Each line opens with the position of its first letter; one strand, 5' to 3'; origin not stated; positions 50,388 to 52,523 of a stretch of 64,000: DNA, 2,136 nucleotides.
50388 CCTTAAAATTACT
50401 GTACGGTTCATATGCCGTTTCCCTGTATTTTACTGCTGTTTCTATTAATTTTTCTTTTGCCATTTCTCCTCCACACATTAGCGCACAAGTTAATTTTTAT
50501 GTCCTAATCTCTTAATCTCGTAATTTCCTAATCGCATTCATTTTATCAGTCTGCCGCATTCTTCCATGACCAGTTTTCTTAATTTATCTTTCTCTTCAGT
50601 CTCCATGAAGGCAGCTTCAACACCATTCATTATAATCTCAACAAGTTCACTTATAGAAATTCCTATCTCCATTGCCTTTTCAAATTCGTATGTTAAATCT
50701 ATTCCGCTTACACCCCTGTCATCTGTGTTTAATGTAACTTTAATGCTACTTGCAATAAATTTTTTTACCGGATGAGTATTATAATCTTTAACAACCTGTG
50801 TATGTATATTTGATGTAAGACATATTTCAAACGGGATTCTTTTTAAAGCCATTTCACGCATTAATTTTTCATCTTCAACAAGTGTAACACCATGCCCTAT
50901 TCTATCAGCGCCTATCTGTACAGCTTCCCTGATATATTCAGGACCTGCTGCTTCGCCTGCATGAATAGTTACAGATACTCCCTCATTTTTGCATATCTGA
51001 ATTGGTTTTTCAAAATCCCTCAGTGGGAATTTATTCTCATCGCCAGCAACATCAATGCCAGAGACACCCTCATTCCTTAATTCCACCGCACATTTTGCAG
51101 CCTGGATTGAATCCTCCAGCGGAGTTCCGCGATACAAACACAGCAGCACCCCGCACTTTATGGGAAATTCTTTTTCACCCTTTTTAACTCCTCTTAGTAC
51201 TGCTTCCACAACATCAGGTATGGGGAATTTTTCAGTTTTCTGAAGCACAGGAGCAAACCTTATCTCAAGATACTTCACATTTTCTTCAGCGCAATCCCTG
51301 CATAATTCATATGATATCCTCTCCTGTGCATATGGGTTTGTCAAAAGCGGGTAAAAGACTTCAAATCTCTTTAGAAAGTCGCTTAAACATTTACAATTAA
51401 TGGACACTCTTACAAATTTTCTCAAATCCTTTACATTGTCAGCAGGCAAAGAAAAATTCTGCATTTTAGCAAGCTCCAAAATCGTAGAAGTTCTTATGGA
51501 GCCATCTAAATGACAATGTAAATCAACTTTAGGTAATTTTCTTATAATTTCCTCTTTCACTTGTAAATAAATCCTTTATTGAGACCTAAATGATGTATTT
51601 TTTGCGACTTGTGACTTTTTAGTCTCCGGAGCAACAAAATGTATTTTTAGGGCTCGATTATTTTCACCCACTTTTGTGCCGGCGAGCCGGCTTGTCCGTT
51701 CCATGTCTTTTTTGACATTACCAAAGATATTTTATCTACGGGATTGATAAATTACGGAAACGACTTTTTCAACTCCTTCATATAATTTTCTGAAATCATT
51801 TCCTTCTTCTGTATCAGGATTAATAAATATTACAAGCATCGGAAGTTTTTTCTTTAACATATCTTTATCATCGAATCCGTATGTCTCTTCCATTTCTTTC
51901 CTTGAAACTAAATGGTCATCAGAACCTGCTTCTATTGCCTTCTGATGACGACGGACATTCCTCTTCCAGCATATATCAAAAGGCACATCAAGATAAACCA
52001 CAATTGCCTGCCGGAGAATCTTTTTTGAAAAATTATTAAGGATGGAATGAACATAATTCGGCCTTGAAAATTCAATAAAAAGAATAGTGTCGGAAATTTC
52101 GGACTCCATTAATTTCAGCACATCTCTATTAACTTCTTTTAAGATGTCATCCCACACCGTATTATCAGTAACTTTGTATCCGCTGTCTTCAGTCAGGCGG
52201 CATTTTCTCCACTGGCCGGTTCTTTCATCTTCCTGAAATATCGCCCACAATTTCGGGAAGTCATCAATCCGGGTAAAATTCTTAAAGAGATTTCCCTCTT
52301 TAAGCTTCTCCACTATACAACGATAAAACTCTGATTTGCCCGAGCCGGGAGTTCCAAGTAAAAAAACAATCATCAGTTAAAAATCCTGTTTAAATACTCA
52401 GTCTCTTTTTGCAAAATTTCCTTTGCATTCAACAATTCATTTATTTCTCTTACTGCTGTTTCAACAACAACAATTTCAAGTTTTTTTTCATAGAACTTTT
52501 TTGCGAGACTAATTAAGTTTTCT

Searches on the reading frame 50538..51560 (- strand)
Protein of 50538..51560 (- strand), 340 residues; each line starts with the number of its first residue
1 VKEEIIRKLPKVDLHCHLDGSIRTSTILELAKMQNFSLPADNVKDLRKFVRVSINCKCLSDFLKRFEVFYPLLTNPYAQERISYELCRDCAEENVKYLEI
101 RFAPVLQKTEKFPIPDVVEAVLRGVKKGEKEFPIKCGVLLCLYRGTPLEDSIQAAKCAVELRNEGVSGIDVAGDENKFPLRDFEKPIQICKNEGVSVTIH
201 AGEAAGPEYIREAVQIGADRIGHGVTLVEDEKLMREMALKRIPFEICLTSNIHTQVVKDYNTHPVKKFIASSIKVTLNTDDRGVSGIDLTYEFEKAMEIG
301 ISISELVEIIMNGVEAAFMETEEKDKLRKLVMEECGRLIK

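Call 22: find_related_loci(query=window:50538-51560:-, collection=genome_contigs, flank=10000)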
Query window:50538-51560:- (340 aa) in genome_contigs; peptide patterns used: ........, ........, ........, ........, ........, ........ (x = any residue, [..] = any of these).
88 stretches matched a pattern; 1 encode a relative of the query (tblastn E <= 1e-3); 1 distinct loci.
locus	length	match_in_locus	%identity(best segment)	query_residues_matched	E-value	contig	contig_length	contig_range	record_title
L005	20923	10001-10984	40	6-331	1e-76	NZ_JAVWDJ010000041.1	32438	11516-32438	MAG: Clostridium sp. isolate CGS10Y4-bin81 NODE_1032_length_32438_cov_12.673965, whole genome shotgun sequence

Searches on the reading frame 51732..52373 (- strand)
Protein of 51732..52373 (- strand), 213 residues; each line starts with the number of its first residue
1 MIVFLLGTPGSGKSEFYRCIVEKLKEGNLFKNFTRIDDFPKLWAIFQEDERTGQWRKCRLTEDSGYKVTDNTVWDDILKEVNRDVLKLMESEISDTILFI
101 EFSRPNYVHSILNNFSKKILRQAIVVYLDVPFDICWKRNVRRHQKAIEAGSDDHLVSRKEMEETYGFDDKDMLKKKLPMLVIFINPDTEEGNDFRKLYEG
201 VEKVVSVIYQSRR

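Call 18: find_encoding_contigs(protein=window:51732-52373:-, flank=3000, max_places=6)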
Protein window:51732-52373:- (213 aa): 2 contigs read that carry it; 2 places shown.
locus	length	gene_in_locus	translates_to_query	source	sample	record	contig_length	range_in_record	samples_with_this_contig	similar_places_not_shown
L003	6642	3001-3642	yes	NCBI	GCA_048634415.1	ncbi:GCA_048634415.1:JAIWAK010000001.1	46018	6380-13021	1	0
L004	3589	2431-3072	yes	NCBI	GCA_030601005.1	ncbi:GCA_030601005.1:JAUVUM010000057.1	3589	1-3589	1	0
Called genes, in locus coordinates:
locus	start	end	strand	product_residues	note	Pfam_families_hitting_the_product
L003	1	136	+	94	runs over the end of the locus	PF04845:PurA (weak), PF11680:DUF3276 (weak)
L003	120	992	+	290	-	PF01048:PNP_UDP_1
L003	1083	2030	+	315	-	PF00294:PfkB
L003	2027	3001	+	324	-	PF01261:AP_endonuc_2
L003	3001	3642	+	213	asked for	PF08433:KTI12 (faint)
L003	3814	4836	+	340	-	PF00962:A_deaminase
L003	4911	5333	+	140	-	PF00383:dCMP_cyt_deam_1, PF08211:dCMP_cyt_deam_2, PF26947:CDL (weak)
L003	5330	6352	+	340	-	PF01966:HD, PF13286:HD_assoc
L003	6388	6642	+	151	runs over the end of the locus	PF13646:HEAT_2 (weak)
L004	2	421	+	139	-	?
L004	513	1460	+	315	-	PF00294:PfkB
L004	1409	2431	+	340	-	PF01261:AP_endonuc_2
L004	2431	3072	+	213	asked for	PF08433:KTI12 (faint)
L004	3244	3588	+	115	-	?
